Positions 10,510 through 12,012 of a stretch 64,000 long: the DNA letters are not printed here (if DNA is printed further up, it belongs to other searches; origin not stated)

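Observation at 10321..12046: Partner-switching locus in which a STAS domain is fused to an APH/protein-kinase-like fold while the canonical GHKL kinase is a wreck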

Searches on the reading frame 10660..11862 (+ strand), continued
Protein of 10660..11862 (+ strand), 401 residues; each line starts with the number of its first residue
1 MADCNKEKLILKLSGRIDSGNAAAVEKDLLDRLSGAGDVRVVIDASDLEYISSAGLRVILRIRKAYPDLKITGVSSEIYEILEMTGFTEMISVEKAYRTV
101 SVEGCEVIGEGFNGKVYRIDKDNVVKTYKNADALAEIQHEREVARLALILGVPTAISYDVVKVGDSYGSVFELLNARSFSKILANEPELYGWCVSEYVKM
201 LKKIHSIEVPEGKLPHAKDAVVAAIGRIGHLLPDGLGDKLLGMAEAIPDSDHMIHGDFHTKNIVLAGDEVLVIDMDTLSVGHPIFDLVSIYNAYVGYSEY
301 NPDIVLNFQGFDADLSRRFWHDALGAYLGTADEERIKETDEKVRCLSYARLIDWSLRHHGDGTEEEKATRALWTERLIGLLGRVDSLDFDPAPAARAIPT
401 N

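Call 31: search_protein_families(library=pfam, proteins=[L095:3-434:+, P0124, L007:7201-7812:+, P0122, P0174, P0199, P0246, P0150], max_evalue=0.01)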
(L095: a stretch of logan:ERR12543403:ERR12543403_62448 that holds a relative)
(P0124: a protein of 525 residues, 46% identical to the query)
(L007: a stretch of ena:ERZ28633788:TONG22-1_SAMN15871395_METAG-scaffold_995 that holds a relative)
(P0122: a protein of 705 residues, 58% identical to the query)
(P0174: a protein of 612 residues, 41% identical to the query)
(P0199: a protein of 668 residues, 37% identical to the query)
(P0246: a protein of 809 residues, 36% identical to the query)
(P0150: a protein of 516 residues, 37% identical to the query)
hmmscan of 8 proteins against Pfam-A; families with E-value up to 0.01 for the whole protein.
L095:3-434:+ (144 aa): 2 families
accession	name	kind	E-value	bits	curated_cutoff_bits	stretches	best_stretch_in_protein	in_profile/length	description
PF13581.12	HATPase_c_2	-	1.5e-22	80.4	27.4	1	17-142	1-127/127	Histidine kinase-like ATPase domain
PF02518.31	HATPase_c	-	0.0017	19.2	26.4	1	51-125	5-85/111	Histidine kinase-, DNA gyrase B-, and HSP90-like ATPase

P0124 (525 aa): 4 families
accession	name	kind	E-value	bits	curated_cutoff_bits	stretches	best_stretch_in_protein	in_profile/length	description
PF13581.12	HATPase_c_2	-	5.8e-16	59.1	27.4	1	12-130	7-127/127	Histidine kinase-like ATPase domain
PF01740.26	STAS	-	1.7e-15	57.1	22.6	1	145-232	10-101/106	STAS domain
PF01636.29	APH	-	5.4e-10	39.9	23.2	1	244-431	4-214/239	Phosphotransferase enzyme family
PF13466.11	STAS_2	-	0.00011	22.7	29.2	1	150-224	3-79/80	STAS domain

L007:7201-7812:+ (204 aa): 0 families

P0122 (705 aa): 5 families
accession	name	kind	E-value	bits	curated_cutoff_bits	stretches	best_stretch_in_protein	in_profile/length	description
PF01636.29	APH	-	5.5e-14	52.9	23.2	1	106-291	3-210/239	Phosphotransferase enzyme family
PF01740.26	STAS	-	8.8e-14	51.6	22.6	1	2-95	4-101/106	STAS domain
PF02811.25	PHP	-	3e-07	31.3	26.4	1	425-497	1-76/164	PHP domain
PF13466.11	STAS_2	-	1.3e-05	25.7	29.2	1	11-86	1-78/80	STAS domain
PF19974.5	TCAD9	-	0.0036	17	40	1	252-284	298-330/429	Ternary complex associated domain 9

P0174 (612 aa): 8 families
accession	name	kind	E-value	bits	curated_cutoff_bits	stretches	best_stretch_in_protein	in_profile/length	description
PF01743.26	PolyA_pol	-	1.9e-19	70.7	23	2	498-538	86-126/126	Poly A polymerase head domain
PF01636.29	APH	-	7e-12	46.1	23.2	1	110-297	3-210/239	Phosphotransferase enzyme family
PF01740.26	STAS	-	1e-10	41.7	22.6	1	6-102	7-104/106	STAS domain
PF13466.11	STAS_2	-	8e-10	39.2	29.2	1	12-91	1-79/80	STAS domain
PF19974.5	TCAD9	-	4.4e-05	23.3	40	1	232-299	270-340/429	Ternary complex associated domain 9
PF01163.29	RIO1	-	0.0037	17.4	22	1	240-281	107-148/187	RIO domain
PF02958.26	EcKL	-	0.0083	15.9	22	0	241-299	198-263/294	Ecdysteroid kinase-like family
PF17667.7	Pkinase_fungal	-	0.009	15.2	24.1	0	255-283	304-338/387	Fungal protein kinase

P0199 (668 aa): 8 families
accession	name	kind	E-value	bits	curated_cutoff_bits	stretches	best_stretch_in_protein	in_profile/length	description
PF24391.1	HD-CE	-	1.2e-37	130.5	27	1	39-243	1-236/263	HD-CE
PF01636.29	APH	-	8.6e-15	55.6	23.2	1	387-574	4-212/239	Phosphotransferase enzyme family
PF01740.26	STAS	-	5.4e-07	29.8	22.6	1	290-377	13-103/106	STAS domain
PF02958.26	EcKL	-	1.4e-06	28.3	22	1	510-572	193-262/294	Ecdysteroid kinase-like family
PF19974.5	TCAD9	-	6e-06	26.1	40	1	510-572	293-339/429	Ternary complex associated domain 9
PF04655.20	APH_6_hur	-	0.00019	21.3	27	1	521-595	150-225/252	Aminoglycoside/hydroxyurea antibiotic resistance kinase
PF13466.11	STAS_2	-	0.00073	20.1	29.2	1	293-367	4-79/80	STAS domain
PF01633.27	Choline_kinase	-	0.0091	15.8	29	0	511-582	142-216/300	Choline/ethanolamine kinase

P0246 (809 aa): 4 families
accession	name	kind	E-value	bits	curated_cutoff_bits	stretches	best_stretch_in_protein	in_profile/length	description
PF00999.27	Na_H_Exchanger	-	4.8e-45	154.5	26.2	1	25-407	3-373/375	Sodium/hydrogen exchanger, transmembrane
PF01636.29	APH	-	6.4e-13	49.5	23.2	1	525-725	6-229/239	Phosphotransferase enzyme family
PF01740.26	STAS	-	1.9e-12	47.3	22.6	1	429-512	15-102/106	STAS domain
PF13466.11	STAS_2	-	1.8e-11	44.5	29.2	1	429-503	3-79/80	STAS domain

P0150 (516 aa): 6 families
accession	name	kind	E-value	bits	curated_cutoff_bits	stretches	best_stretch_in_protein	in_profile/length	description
PF01636.29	APH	-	1.4e-15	58.1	23.2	1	108-294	2-210/239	Phosphotransferase enzyme family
PF01740.26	STAS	-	1.7e-14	53.9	22.6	1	6-98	5-101/106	STAS domain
PF04634.17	YezG-like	-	6.3e-07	30.1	21.7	1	360-436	44-121/146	Immunity protein YezG-like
PF13466.11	STAS_2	-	9e-06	26.2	29.2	1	14-90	1-79/80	STAS domain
PF02958.26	EcKL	-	0.00022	21.1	22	1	217-294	177-261/294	Ecdysteroid kinase-like family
PF01633.27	Choline_kinase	-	0.0004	20.2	29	1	134-336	77-245/300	Choline/ethanolamine kinase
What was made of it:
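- Fusions of GHKL-STAS-APH and STAS-APH-PHP also exist (call 31).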

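Call 33: find_related_loci(query=A3, collection=metagenome_contigs, flank=7000)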
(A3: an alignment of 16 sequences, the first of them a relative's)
Query A3 (385 aa) in metagenome_contigs; peptide patterns used: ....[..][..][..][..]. (x = any residue, [..] = any of these).
600 stretches matched a pattern (row limit reached: there are more); 586 encode a relative of the query (tblastn E <= 1e-3); the best 80 are kept; 80 distinct loci.
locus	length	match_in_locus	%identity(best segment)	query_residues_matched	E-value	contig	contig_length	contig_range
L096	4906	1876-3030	86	1-385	0e+0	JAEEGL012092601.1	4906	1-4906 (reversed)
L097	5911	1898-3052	85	1-385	0e+0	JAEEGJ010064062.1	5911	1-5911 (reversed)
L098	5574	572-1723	78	1-385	0e+0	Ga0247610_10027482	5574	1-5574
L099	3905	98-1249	78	1-385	0e+0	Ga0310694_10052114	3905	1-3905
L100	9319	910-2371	65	1-385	1e-172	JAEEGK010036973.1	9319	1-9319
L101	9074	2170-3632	65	1-385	1e-171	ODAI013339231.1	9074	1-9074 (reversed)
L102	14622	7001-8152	63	1-385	3e-164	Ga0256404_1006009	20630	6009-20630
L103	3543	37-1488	61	1-385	1e-167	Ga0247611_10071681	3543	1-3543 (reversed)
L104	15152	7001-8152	60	1-385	4e-160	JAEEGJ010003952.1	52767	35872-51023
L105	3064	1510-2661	62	1-384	6e-165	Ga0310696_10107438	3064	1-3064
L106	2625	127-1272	60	1-383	2e-166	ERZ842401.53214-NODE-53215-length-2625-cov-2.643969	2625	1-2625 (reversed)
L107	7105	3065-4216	60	1-384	7e-156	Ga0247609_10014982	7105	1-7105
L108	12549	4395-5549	60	1-383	4e-155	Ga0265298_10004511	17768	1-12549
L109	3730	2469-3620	60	1-385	1e-159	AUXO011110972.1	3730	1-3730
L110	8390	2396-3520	62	8-383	7e-152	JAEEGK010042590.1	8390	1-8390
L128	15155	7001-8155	38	5-382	3e-88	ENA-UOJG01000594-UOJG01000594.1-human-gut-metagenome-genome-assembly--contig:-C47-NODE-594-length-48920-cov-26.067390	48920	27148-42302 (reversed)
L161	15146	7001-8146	39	7-381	2e-84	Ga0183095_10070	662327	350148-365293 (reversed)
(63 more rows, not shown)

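Call 43: search_protein_families(library=pfam, proteins=[L022:7276-7854:+, L128:6405-7001:+, L096:3035-4906:+, L161:5912-6400:+, L017:5903-6505:+, L062:6194-7390:+, L066:10662-11693:+], max_evalue=0.01)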
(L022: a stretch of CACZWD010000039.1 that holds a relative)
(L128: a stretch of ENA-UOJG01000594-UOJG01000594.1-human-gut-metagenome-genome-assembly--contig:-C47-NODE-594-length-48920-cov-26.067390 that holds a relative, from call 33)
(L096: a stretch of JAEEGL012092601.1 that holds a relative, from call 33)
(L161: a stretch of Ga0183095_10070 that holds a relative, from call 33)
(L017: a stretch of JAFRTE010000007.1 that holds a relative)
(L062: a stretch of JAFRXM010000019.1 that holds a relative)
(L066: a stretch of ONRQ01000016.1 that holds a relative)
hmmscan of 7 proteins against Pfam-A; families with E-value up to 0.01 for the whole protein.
L022:7276-7854:+ (193 aa): 2 families
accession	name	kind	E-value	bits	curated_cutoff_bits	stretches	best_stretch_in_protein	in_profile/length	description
PF13328.12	HD_4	-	3.9e-23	82.3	27.2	1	7-133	1-130/156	HD domain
PF01966.28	HD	-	3.8e-09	37.3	22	1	28-127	2-116/116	HD domain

L128:6405-7001:+ (199 aa): 2 families
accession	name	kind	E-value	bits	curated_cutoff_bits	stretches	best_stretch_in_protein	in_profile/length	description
PF13328.12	HD_4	-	6.8e-23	81.6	27.2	1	13-137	1-128/156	HD domain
PF01966.28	HD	-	0.00063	20.5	22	1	36-133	4-116/116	HD domain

L096:3035-4906:+ (624 aa): 2 families
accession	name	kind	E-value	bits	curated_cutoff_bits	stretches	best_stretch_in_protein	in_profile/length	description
PF07228.17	SpoIIE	-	1.4e-50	172.4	25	1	298-488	1-191/192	Stage II sporulation protein E (SpoIIE)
PF13581.12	HATPase_c_2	-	1.1e-16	61.4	27.4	1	500-623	1-123/127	Histidine kinase-like ATPase domain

L161:5912-6400:+ (163 aa): 2 families
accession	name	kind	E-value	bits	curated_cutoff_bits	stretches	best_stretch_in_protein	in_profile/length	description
PF13581.12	HATPase_c_2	-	1.3e-21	77.3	27.4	1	42-155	10-127/127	Histidine kinase-like ATPase domain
PF02518.31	HATPase_c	-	0.00069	20.5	26.4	1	66-138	8-85/111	Histidine kinase-, DNA gyrase B-, and HSP90-like ATPase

L017:5903-6505:+ (201 aa): 0 families

L062:6194-7390:+ (399 aa): 5 families
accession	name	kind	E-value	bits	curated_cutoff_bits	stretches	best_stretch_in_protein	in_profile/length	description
PF13350.11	Y_phosphatase3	-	8.9e-18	65.6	22.2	1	273-347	113-186/240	Tyrosine phosphatase family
PF22785.1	Tc-R-P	-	0.00049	21.1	27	0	277-306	67-96/106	Polymorphic toxin system, DSP-PTPase phosphatase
PF03162.18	Y_phosphatase2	-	0.00072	19.6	27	1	275-328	76-130/165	Tyrosine phosphatase family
PF00102.32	Y_phosphatase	-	0.0058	16.7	20.9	1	287-318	167-198/234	Protein-tyrosine phosphatase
PF22784.1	PTP-SAK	-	0.0074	16.8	27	0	277-322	71-120/153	Swiss Army Knife protein, DSP-PTPase phosphatase domain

L066:10662-11693:+ (344 aa): 3 families
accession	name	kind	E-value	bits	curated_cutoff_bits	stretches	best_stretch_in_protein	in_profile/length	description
PF02826.25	2-Hacid_dh_C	-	2.4e-58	196.9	25.1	1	135-313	2-178/178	D-isomer specific 2-hydroxyacid dehydrogenase, NAD binding domain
PF00389.36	2-Hacid_dh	-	9.5e-26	90.5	24.6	1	41-344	11-134/134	D-isomer specific 2-hydroxyacid dehydrogenase, catalytic domain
PF03446.21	NAD_binding_2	-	0.00055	20.4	21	1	178-279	3-110/161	NAD binding domain of 6-phosphogluconate dehydrogenase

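Call 44: predict_structure(alignment_id=A4)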
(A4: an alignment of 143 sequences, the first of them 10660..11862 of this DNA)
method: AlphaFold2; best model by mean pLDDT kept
length: 401 residues; sequences in the alignment: 143
mean_pLDDT: 95.2   pTM: 0.88
mean pLDDT of the five models: 95.2, 95.2, 95.2, 94.7, 94.7
residues with pLDDT >= 90: 378; 70-90: 11; 50-70: 11; < 50: 1
segments of 3 or more residues with pLDDT < 50: none
pLDDT, mean of each block of 10 residues (from residue 1): 76 98 98 93 97 98 97 95 96 95 96 94 95 93 95 94 96 94 98 98 98 98 98 98 98 98 96 97 98 97 97 98 98 98 99 96 95 98 98 68 41
secondary structure, 60 per line:
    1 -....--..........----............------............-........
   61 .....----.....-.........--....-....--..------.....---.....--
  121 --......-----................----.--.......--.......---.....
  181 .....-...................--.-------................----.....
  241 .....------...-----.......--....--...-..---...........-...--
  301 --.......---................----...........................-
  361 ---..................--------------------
elements in order: E2-5 E8-17 H22-33 E40-51 H53-65 E70-74 H76-84 H87-90 E92-95 E106-110 E114-118 E123-128 H134-149 E157-163 E166-172 E176-178 H179-185 H187-205 H217-231 H236-245 E252-254 E263-266 E269-272 H284-294 H303-309 H313-328 H333-359 H364-381
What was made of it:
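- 11830..11865 (+): Out-of-frame tail '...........' plus the stop codon. It results from a frameshift in the APH-GHKL linker (lesion a). The tail has pLDDT 41-68 (call 44).
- On APH / protein-kinase-like phosphotransferases (PF01636): AF2 pLDDT 95 (call 44).
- AF2 gives pTM 0.88 for STAS+APH, indicating a fixed interface (call 44). The predicted STAS/APH packing is rigid (pTM 0.88, call 44).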

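Call 46: fold_search(model_id=the predicted structure, library=pdb)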
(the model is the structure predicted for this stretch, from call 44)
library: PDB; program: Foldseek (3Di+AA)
matches with E <= 10: 1942; with E <= 0.001: 819
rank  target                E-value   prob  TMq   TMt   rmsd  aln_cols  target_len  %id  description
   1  8i85_A                3.3e-11  1.00  0.38  0.50  10.3       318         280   21  Crystal structure of Cph001-D189N in complex with ATP (released 2024-01-10)
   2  8i80_A                6.5e-11  1.00  0.37  0.49  10.3       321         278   19  Crystal structure of Cph001-D189N (released 2024-01-10)
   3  3sgc                  1.5e-10  1.00  0.38  0.47  10.7       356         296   14  Crystal Structure of Apo Aminoglycoside-2''-Phosphotransferase Type IVa (released 2011-06-29)
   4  3uzr                  2.0e-10  1.00  0.46  0.58   7.5       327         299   13  Crystal structure of aminoglycoside phosphotransferase APH(2'')-Ib, apo form (released 2011-12-21)
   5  8i8g_A                2.8e-10  1.00  0.37  0.50   9.7       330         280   18  Crystal structure of Cph001-D189N in complex with CMN IIA and ATP (released 2024-01-10)
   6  4dfu_B                4.7e-10  1.00  0.38  0.48  10.4       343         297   14  Inhibition of an antibiotic resistance enzyme: crystal structure of aminoglycoside phosphotransferase APH(2")-ID/APH(2 (released 2012-02-08)
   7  4dca                  5.0e-10  1.00  0.47  0.60   7.3       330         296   16  Crystal structure of aminoglycoside phosphotransferase APH(2'')-Ib, ADP-bound (released 2012-02-01)
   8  3n4u                  6.6e-10  1.00  0.39  0.49   9.3       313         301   15  app APH(2")-IVa form II (released 2010-06-30)
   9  3hav_A                8.3e-10  1.00  0.45  0.57   7.3       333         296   17  Structure of the streptomycin-ATP-APH(2")-IIa ternary complex (released 2009-11-17)
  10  3ham_A                1.2e-09  1.00  0.44  0.55   8.1       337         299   16  Structure of the gentamicin-APH(2")-IIa complex (released 2009-07-28)
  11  9h2z_A                1.5e-09  1.00  0.39  0.48   9.7       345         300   14  Crystal structure of APH(2")-IVa alternate (soaking with EK3-18 inhibitor) (released 2025-02-05)
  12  2pul_B                1.5e-09  1.00  0.38  0.41   9.9       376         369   14  Structures of 5-methylthioribose kinase reveal substrate specificity and unusual mode of nucleotide binding (released 2007-05-22)
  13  5iqg_A                1.6e-09  1.00  0.42  0.54   6.4       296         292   14  Aminoglycoside Phosphotransferase (2'')-Ia (CTD of AAC(6')-Ie/APH(2'')-Ia) in complex with GDP, Magnesium, and Gentami (released 2016-05-25)
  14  5iqg_C                1.9e-09  1.00  0.45  0.57   8.3       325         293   13  Aminoglycoside Phosphotransferase (2'')-Ia (CTD of AAC(6')-Ie/APH(2'')-Ia) in complex with GDP, Magnesium, and Gentami (released 2016-05-25)
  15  5iqf_C                2.6e-09  1.00  0.45  0.58   5.9       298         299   15  Aminoglycoside Phosphotransferase (2'')-Ia (CTD of APH(6')-Ie/APH(2'')-Ia) in complex with GDP and Magnesium (released 2016-05-25)
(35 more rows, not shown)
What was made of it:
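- On APH / protein-kinase-like phosphotransferases (PF01636): Foldseek E 3e-11 to 1e-8 to Cph001, APH(2''), APH(3') and MTR kinase (call 46).
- The nearest solved folds are small-molecule kinases (call 46).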

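Call 58: search_protein_families(library=pfam, proteins=[L066:11740-12333:+, L066:4510-5481:-, L066:3082-4422:-, L054:4619-5860:-, L066:5626-7875:+, L066:1065-3035:+, L025:7450-9405:+], max_evalue=0.001)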
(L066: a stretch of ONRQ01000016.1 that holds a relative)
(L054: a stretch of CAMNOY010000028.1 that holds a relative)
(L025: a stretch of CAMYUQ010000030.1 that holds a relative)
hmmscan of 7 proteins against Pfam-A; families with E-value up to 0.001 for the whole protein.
L066:11740-12333:+ (198 aa): 1 family
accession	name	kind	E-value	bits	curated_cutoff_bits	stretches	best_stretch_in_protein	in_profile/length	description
PF06177.16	QueT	-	1.1e-46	159.1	33.7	1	41-185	1-141/141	QueT transporter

L066:4510-5481:- (323 aa): 5 families
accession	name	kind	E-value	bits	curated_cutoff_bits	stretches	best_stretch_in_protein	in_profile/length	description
PF03099.24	BPL_LplA_LipB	-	9.2e-18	64.9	21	1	87-214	3-133/133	Biotin/lipoate A/B protein ligase family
PF08279.18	HTH_11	-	4.2e-16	59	25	1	5-56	4-54/55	HTH domain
PF13412.12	HTH_24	-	8.2e-06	25.7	21.9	1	19-46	19-46/48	Winged helix-turn-helix DNA-binding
PF01325.25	Fe_dep_repress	-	0.00022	21.8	26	1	17-46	22-51/60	Iron dependent repressor, N-terminal DNA binding domain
PF02082.26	Rrf2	-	0.00066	20.3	30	0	7-82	13-89/132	Iron-dependent Transcriptional regulator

L066:3082-4422:- (446 aa): 1 family
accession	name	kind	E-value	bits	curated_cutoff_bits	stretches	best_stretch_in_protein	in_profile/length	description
PF02952.23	Fucose_iso_C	-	4.6e-08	33.3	29.3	1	357-441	47-138/143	L-fucose isomerase, C-terminal domain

L054:4619-5860:- (413 aa): 3 families
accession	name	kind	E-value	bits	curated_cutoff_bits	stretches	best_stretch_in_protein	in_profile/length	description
PF00155.27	Aminotran_1_2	-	7.8e-52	177.1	19.7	1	52-396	2-353/361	Aminotransferase class I and II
PF01053.26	Cys_Met_Meta_PP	-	3.5e-05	23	27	1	119-202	72-152/381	Cys/Met metabolism PLP-dependent enzyme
PF01041.23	DegT_DnrJ_EryC1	-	0.00011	22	19.8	1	112-192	36-117/360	DegT/DnrJ/EryC1/StrS aminotransferase family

L066:5626-7875:+ (750 aa): 2 families
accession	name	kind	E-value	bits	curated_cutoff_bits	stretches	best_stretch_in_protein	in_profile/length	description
PF01136.24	Peptidase_U32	-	1e-70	238.1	22.4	1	94-328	4-232/233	Peptidase family U32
PF12392.13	DUF3656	-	2.7e-17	63.9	22.1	1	448-560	6-108/109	Collagenase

L066:1065-3035:+ (657 aa): 2 families
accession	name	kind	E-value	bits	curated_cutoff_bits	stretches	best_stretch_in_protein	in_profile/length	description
PF01055.32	Glyco_hydro_31_2nd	-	8.4e-43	147.4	23.5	1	274-549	52-325/328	Glycosyl hydrolases family 31 TIM-barrel domain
PF21365.3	Glyco_hydro_31_3rd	-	1.7e-16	60.9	24.4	1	559-641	1-84/87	Glycosyl hydrolase family 31 C-terminal domain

L025:7450-9405:+ (652 aa): 3 families
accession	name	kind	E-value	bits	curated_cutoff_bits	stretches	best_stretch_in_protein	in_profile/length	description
PF00005.33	ABC_tran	-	7.4e-25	88.6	25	1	396-545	2-137/137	ABC transporter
PF00664.28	ABC_membrane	-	7.2e-22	78.8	28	1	60-326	3-272/274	ABC transporter transmembrane region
PF02463.25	SMC_N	-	2.3e-05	24.4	40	1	524-591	148-216/220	RecF/RecN/SMC N terminal domain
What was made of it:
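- None of the recurrent neighbour clusters that I annotated is a sigma factor (calls 43, 58).
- Tried and rejected: They turned out to be QueT, BirA-like, GH31, a U32 peptidase, an aminotransferase and ABC transporters, all from one syntenic group of genomes (call 58).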
